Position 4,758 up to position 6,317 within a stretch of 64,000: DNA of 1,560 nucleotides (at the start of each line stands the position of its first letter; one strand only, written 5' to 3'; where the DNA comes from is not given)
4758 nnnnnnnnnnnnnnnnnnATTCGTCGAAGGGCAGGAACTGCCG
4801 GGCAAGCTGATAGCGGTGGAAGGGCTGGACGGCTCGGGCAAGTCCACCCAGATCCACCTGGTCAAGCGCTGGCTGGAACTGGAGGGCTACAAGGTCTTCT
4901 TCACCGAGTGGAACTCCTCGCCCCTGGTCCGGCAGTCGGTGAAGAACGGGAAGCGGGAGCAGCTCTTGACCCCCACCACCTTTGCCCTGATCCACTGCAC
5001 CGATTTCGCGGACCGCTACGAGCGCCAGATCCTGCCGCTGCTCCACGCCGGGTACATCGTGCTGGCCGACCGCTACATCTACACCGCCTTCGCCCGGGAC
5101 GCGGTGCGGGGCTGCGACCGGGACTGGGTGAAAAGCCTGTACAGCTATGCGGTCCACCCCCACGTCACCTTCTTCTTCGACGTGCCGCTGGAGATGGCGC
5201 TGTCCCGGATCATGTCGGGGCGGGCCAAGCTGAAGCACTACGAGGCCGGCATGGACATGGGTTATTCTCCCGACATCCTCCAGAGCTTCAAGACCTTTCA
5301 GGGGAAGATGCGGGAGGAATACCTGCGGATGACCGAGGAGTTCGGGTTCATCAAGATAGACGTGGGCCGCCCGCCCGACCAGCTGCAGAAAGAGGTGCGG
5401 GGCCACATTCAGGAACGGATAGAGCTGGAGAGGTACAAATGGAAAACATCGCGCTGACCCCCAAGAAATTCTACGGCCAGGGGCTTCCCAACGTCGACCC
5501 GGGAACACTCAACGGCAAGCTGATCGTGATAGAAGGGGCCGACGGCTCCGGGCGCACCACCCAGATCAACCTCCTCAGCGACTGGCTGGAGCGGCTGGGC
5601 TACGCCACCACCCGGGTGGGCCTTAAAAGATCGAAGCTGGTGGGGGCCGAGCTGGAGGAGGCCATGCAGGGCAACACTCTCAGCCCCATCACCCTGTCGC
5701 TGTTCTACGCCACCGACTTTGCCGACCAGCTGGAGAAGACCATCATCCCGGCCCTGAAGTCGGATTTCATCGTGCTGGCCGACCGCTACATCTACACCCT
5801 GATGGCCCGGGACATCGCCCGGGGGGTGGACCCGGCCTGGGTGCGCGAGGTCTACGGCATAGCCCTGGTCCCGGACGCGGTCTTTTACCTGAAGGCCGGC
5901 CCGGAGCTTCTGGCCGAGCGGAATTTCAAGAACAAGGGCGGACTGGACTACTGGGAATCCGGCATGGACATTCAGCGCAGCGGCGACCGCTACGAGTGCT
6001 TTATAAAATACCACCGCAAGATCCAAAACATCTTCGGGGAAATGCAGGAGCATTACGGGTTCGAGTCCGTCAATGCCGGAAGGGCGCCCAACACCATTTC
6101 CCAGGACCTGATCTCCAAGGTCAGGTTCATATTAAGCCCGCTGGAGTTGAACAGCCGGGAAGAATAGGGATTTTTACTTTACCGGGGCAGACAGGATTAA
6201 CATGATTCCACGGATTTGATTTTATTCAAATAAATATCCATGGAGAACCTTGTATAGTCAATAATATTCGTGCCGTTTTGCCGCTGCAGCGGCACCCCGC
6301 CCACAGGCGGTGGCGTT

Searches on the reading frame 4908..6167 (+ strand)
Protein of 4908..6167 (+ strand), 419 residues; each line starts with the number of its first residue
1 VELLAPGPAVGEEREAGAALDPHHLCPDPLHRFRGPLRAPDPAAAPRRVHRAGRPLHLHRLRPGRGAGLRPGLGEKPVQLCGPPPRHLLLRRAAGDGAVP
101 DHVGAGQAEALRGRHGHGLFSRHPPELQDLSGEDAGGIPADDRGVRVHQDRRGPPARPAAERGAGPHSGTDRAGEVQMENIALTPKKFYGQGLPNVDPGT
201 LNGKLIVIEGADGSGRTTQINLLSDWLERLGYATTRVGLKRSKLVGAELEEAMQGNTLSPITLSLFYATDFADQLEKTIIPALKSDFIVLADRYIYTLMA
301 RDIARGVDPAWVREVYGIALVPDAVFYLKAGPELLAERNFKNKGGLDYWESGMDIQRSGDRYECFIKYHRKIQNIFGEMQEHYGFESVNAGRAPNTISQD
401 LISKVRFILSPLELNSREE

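Call 82: search_protein_families(library=pfam, proteins=[window:4908-6167:+])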
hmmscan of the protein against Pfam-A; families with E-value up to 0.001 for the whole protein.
window:4908-6167:+ (419 aa): 1 family
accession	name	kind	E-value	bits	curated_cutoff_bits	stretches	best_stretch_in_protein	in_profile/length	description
PF02223.23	Thymidylate_kin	-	3e-20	73.1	27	1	208-343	1-139/185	Thymidylate kinase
